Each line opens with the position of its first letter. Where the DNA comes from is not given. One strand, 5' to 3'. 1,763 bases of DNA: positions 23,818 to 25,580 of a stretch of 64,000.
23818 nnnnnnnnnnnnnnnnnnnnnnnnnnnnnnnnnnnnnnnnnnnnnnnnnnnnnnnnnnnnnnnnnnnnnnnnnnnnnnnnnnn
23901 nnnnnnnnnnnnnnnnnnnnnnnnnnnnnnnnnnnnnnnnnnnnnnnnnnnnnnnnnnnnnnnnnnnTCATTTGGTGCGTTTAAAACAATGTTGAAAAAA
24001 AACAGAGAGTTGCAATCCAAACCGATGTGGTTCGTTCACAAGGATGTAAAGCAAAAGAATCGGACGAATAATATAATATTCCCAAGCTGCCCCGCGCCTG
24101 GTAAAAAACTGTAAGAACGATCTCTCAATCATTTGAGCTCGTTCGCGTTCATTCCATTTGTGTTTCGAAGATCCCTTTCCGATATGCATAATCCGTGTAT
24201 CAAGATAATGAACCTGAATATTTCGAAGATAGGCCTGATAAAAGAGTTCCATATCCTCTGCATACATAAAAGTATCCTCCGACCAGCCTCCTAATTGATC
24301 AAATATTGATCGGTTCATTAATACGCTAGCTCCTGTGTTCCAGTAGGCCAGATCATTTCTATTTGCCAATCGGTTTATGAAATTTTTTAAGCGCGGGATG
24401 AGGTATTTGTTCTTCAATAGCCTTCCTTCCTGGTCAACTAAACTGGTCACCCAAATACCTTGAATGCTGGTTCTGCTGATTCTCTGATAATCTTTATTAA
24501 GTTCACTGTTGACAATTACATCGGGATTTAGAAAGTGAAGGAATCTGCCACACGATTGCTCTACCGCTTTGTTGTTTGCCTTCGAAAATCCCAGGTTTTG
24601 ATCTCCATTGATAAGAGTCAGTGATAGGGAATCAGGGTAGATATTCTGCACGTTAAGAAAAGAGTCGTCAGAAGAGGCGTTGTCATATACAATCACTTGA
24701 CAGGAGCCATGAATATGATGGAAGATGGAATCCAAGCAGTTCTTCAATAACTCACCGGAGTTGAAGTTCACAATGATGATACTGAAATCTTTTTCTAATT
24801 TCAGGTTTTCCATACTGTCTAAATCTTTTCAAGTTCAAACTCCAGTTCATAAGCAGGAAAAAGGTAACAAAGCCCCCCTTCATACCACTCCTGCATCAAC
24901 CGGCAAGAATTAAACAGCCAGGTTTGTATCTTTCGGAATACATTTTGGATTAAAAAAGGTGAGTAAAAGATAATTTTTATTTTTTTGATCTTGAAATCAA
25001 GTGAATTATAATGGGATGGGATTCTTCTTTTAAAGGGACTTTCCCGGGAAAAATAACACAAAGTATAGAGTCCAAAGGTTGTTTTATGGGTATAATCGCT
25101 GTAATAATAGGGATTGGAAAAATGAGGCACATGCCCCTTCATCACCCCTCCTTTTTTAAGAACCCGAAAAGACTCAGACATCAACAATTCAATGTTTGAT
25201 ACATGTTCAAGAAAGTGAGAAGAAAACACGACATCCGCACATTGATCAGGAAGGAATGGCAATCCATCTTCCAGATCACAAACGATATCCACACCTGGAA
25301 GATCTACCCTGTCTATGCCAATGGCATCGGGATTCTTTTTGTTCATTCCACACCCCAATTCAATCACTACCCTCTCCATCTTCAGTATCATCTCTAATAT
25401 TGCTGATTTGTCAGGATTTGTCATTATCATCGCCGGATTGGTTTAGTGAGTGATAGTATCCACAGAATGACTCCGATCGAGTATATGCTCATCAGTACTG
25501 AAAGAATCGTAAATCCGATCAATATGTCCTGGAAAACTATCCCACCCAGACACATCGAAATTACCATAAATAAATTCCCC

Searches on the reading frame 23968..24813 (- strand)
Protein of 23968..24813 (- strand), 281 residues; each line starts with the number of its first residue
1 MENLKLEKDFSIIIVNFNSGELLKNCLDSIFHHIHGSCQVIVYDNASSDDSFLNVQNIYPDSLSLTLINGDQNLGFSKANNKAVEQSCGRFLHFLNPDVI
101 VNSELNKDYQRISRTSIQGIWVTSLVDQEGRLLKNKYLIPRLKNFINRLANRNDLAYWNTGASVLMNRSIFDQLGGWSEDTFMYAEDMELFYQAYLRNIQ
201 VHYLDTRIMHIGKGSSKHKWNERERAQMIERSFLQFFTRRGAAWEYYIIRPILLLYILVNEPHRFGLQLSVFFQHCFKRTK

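Call 50: search_protein_families(library=pfam, proteins=[window:23968-24813:-], max_evalue=0.00001)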
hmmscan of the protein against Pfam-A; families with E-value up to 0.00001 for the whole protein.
window:23968-24813:- (281 aa): 3 families
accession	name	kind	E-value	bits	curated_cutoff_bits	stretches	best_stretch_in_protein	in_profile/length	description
PF00535.33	Glycos_transf_2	-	3.6e-15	56.7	23.3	1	11-174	1-167/168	Glycosyl transferase family 2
PF13641.12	Glyco_tranf_2_3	-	3.1e-10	40.9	27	1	9-216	2-209/230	Glycosyltransferase like family 2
PF10111.15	Glyco_tranf_2_2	-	7.6e-06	26.1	27.3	0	35-208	27-213/276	Glycosyltransferase like family 2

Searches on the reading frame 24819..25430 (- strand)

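Call 50: search_protein_families(library=pfam, proteins=[window:24819-25430:-], max_evalue=0.00001)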
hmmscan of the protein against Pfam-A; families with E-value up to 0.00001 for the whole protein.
window:24819-25430:- (203 aa): 2 families
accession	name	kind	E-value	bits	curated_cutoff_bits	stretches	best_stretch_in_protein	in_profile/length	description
PF08241.18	Methyltransf_11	-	2e-09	38.4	21.2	1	49-96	47-92/95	Methyltransferase domain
PF13489.12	Methyltransf_23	-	8.6e-06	26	27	0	17-102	21-119/164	Methyltransferase domain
